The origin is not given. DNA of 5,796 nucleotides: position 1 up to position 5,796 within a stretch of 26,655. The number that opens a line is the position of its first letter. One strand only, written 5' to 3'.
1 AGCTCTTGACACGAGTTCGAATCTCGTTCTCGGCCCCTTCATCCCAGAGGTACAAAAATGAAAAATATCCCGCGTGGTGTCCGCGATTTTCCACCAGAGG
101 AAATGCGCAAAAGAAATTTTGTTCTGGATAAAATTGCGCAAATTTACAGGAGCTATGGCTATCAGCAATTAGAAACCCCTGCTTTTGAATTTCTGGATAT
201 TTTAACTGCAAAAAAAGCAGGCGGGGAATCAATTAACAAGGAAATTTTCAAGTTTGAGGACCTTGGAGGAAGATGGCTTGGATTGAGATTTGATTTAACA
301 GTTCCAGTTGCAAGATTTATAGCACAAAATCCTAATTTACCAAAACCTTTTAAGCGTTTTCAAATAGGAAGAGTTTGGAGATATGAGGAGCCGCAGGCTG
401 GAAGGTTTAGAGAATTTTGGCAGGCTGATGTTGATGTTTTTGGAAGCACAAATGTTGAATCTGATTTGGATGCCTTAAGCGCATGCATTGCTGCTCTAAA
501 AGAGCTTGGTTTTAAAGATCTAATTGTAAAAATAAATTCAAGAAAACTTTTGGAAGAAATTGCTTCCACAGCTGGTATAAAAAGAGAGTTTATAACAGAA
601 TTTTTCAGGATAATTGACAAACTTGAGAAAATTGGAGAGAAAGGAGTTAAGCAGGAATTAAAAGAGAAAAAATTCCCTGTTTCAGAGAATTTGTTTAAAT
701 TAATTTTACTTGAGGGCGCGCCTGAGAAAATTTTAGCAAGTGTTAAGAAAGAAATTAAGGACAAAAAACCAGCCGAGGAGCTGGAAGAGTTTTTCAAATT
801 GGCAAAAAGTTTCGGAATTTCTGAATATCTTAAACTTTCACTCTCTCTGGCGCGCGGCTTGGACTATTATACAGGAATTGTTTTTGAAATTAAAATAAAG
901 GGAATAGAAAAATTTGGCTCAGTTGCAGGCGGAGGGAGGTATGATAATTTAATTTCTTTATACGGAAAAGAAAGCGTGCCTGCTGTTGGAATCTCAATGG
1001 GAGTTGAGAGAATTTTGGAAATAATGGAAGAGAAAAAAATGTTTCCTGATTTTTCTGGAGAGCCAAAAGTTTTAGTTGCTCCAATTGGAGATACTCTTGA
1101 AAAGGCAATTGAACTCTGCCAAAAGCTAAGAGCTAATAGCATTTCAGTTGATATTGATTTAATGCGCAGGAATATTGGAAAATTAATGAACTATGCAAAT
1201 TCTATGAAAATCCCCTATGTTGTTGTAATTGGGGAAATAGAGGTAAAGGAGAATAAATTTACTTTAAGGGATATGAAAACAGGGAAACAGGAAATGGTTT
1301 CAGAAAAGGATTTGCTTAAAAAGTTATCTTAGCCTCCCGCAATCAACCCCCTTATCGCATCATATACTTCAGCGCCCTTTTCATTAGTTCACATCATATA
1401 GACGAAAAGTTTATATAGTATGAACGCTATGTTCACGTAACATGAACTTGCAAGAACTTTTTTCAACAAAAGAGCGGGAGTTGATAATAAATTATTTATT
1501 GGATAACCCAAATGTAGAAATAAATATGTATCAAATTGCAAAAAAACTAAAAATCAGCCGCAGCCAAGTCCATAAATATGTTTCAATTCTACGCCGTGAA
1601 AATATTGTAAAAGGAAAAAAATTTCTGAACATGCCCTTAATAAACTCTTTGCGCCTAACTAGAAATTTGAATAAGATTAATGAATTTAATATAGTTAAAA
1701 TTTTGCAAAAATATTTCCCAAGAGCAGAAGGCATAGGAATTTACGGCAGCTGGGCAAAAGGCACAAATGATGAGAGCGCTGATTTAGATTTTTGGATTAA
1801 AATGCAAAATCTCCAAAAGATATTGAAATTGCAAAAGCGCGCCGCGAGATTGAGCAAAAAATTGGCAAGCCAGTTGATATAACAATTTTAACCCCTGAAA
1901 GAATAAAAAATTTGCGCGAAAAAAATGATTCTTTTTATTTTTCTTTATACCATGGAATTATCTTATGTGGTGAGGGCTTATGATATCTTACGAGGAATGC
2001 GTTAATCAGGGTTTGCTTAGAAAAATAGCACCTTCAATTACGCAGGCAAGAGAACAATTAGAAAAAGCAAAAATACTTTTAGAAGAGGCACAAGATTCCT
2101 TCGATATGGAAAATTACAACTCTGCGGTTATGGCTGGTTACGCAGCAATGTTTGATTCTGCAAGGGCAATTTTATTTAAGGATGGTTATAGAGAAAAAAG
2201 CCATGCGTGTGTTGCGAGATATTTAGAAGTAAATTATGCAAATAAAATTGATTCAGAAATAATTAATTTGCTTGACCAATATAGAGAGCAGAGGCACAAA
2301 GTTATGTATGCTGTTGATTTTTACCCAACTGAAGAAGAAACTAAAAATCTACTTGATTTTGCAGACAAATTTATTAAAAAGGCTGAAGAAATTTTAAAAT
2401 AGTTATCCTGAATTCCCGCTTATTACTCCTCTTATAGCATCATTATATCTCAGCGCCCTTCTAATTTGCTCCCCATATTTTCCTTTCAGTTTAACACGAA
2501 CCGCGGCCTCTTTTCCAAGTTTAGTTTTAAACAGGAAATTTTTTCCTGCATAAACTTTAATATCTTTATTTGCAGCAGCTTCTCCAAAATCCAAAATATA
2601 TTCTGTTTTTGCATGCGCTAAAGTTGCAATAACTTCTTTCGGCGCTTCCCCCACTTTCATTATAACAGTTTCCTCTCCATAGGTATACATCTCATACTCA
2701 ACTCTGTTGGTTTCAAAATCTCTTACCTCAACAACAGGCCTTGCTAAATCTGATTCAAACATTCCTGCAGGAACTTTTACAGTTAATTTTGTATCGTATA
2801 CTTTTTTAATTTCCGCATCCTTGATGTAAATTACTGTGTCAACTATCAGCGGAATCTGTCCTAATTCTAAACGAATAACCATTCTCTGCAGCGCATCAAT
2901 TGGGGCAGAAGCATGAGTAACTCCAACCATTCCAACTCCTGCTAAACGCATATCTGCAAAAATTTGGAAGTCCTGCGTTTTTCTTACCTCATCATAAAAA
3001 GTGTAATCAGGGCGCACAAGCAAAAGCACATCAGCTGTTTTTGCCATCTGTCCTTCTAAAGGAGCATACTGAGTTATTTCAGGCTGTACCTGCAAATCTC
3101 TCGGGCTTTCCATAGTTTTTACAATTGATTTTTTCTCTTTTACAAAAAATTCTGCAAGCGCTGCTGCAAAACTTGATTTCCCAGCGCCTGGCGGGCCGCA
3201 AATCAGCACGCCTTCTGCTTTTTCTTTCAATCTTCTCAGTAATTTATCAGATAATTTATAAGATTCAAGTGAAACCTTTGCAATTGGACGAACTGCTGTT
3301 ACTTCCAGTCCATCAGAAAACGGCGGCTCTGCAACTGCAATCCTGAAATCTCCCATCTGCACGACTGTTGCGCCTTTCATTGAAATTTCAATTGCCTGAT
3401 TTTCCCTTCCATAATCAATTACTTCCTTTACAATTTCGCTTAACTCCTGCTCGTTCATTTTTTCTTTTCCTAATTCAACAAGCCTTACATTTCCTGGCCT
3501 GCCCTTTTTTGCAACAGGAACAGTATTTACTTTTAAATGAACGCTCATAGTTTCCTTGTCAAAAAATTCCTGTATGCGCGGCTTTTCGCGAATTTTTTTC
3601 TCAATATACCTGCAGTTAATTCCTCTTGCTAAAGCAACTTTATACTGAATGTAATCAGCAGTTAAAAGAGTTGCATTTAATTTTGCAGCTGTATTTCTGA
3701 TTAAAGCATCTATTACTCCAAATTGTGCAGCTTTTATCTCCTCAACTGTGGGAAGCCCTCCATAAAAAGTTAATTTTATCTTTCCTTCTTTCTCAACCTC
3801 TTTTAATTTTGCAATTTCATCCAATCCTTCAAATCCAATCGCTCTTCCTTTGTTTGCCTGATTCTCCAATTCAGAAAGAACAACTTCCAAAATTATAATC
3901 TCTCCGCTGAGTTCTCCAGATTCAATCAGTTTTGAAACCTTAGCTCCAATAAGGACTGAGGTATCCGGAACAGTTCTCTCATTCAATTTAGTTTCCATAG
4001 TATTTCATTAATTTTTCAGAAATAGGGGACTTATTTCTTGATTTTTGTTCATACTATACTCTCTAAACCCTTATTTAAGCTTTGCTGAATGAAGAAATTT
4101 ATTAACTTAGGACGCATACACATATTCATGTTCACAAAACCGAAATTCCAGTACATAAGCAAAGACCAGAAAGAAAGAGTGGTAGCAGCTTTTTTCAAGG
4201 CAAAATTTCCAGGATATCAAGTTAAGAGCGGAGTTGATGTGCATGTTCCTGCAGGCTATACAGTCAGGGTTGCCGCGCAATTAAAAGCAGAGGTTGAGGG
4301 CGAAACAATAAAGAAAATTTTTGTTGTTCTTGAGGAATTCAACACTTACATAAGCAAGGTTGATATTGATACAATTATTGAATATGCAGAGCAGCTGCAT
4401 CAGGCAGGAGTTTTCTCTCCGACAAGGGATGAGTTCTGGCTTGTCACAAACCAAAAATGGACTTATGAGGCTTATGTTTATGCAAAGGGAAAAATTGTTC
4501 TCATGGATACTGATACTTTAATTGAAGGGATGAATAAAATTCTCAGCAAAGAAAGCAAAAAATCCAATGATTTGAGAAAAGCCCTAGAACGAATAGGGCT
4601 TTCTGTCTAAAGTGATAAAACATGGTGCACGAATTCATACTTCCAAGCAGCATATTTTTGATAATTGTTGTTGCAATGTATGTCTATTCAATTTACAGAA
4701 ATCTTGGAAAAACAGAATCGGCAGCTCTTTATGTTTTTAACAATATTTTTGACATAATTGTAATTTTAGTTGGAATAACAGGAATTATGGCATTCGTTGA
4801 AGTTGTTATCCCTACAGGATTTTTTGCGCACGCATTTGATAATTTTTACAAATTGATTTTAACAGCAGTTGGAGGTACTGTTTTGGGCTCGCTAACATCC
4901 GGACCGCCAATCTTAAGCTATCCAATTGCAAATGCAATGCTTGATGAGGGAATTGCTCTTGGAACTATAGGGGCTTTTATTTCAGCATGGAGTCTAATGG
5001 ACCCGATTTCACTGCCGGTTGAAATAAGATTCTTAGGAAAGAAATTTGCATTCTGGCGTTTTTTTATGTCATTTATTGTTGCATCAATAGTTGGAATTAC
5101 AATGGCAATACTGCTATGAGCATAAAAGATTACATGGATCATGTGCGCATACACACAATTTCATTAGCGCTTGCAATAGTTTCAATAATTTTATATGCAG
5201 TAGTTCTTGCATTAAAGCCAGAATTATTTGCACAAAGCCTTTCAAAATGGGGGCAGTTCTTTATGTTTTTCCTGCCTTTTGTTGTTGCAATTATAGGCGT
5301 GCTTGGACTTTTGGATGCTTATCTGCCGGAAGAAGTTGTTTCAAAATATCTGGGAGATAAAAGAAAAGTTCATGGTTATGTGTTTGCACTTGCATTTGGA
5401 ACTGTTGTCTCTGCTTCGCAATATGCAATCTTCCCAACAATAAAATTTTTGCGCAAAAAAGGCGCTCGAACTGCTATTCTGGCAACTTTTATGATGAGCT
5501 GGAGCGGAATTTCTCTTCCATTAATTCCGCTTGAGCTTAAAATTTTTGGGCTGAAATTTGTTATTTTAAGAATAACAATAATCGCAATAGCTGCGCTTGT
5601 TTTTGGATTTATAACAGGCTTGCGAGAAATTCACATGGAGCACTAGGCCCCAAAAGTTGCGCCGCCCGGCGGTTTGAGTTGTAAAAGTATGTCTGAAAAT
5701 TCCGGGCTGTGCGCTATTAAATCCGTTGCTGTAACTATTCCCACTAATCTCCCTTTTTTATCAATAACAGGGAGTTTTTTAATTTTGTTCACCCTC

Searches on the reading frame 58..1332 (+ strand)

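Call 19: search_protein_families(library=pfam, proteins=[window:58-1332:+], max_evalue=0.001)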
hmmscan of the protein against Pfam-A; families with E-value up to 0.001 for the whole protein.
window:58-1332:+ (424 aa): 5 families
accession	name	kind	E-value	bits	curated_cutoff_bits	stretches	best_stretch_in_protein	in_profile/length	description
PF13393.11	tRNA-synt_His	-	2.5e-52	178.5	25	1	7-319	1-308/308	Histidyl-tRNA synthetase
PF03129.25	HGTP_anticodon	-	8.2e-20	71.2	21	1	337-423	1-91/94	Anticodon binding domain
PF00587.30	tRNA-synt_2b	-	1.3e-06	29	29.3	1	64-323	1-175/179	tRNA synthetase class II core domain (G, H, P, S and T)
PF01409.25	tRNA-synt_2d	-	9.4e-06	25.7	19.8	1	16-130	16-135/246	tRNA synthetases class II core domain (F)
PF00152.25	tRNA-synt_2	-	0.00043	19.9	25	0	100-127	94-121/308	tRNA synthetases class II (D, K and N)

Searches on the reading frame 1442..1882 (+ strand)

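Call 19: search_protein_families(library=pfam, proteins=[window:1442-1882:+], max_evalue=0.001)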
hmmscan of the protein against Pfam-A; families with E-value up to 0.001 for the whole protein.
window:1442-1882:+ (146 aa): 5 families
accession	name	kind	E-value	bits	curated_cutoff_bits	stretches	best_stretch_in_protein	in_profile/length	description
PF08279.18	HTH_11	-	8.6e-06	26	25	1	12-54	2-43/55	HTH domain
PF18765.7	Polbeta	-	2.7e-05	24.7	26.9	1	83-137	2-58/93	Polymerase beta, Nucleotidyltransferase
PF22600.2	MTPAP-like_central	-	2.8e-05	24.7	27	1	83-137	28-83/139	Poly(A) RNA polymerase, mitochondrial-like, central palm domain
PF13412.12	HTH_24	-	4.6e-05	23.3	21.9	1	15-57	8-48/48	Winged helix-turn-helix DNA-binding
PF01909.29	NTP_transf_2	-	0.00068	20.4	21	0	84-137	4-57/93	Nucleotidyltransferase domain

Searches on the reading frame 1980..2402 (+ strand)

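Call 19: search_protein_families(library=pfam, proteins=[window:1980-2402:+], max_evalue=0.001)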
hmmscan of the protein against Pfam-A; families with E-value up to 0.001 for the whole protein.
window:1980-2402:+ (140 aa): 1 family
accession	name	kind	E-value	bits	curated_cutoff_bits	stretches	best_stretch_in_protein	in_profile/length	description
PF05168.19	HEPN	-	2.7e-17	63.4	22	1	24-137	2-116/117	HEPN domain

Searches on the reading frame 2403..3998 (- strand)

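Call 19: search_protein_families(library=pfam, proteins=[window:2403-3998:-], max_evalue=0.001)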
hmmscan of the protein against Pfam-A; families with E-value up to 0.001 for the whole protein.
window:2403-3998:- (531 aa): 4 families
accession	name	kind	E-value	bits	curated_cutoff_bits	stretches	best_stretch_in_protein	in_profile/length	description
PF01850.27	PIN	-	2e-10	41.7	23.6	1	10-122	2-118/120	PIN domain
PF00437.27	T2SSE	-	9.8e-06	24.9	24.9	1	250-374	131-256/370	Type II/IV secretion system protein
PF20720.3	nSTAND3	-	7.3e-05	22.9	27.2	1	255-302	12-57/155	Novel STAND NTPase 3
PF13191.12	AAA_16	-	0.00039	21.4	32.6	1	252-381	14-131/167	AAA ATPase domain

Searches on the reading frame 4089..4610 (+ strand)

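Call 12: search_protein_families(library=pfam, proteins=[window:4089-4610:+], max_evalue=0.01)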
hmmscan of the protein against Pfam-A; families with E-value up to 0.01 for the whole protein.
window:4089-4610:+ (173 aa): 1 family
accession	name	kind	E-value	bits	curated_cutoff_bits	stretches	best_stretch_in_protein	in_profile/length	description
PF04471.18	Mrr_cat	-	0.0045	17.5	21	0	113-146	78-113/115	Restriction endonuclease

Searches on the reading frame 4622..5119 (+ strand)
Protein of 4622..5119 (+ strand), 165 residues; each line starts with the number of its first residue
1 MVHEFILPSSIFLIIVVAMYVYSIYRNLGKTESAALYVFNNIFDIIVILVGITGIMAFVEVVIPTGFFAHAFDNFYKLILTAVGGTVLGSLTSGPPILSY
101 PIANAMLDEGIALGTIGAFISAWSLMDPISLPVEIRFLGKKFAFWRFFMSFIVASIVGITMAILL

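Call 12: search_protein_families(library=pfam, proteins=[window:4622-5119:+], max_evalue=0.01)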
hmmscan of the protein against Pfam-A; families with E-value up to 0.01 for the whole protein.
window:4622-5119:+ (165 aa): 1 family
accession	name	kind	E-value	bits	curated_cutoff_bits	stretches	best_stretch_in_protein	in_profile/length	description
PF03773.19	ArsP_1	-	0.0019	17.9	32.3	1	44-164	15-134/294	Predicted permease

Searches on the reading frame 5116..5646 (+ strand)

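Call 12: search_protein_families(library=pfam, proteins=[window:5116-5646:+], max_evalue=0.01)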
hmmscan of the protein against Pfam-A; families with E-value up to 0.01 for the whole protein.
window:5116-5646:+ (176 aa): 1 family
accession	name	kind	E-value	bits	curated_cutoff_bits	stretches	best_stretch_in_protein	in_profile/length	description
PF03773.19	ArsP_1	-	2.1e-13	50.6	32.3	1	52-166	16-130/294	Predicted permease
